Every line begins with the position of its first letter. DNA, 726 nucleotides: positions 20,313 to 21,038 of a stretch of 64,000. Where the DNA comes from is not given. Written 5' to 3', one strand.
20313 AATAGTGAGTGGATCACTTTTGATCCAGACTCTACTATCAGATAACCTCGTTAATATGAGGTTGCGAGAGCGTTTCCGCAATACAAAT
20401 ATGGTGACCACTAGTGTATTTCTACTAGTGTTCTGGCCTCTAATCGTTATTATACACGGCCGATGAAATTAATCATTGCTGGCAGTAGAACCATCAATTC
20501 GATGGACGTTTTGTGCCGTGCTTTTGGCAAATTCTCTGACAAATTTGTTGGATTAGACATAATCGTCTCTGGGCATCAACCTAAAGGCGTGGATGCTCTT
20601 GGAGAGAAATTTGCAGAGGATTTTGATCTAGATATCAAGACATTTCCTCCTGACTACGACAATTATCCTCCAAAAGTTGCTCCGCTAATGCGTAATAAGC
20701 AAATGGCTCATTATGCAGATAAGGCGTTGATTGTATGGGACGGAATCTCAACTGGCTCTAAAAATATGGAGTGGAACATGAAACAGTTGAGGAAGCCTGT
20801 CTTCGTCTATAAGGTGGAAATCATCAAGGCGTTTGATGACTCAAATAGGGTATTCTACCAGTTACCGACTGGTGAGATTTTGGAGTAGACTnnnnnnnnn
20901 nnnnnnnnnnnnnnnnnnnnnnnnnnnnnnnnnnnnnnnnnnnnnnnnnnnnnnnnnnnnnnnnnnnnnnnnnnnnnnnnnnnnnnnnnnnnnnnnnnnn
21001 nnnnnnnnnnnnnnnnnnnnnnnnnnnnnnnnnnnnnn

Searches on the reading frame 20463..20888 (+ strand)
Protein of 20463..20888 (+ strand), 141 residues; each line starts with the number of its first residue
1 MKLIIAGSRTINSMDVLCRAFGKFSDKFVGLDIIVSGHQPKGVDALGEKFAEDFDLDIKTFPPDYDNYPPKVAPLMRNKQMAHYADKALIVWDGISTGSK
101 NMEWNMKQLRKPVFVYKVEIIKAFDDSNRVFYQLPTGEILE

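Call 16: search_protein_families(library=pfam, proteins=[window:20463-20888:+], max_evalue=0.01)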
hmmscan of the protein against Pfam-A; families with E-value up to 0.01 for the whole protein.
window:20463-20888:+ (141 aa): 1 family
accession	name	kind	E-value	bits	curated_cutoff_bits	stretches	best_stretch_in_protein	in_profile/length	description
PF10686.14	YAcAr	-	1.2e-09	38.2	28.2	1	1-68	1-66/66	YspA, cpYpsA-related SLOG family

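Call 31: search_protein_families(library=phrogs, proteins=[window:20463-20888:+], max_evalue=0.001)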
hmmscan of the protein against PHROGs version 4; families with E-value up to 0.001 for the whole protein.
window:20463-20888:+ (141 aa): 2 families
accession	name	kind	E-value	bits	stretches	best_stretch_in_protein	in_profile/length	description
phrog_289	-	other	1.7e-17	64.5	1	1-128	23-150/500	GTP-binding domain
phrog_11222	-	unknown function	0.00017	22.5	1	34-108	197-270/293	-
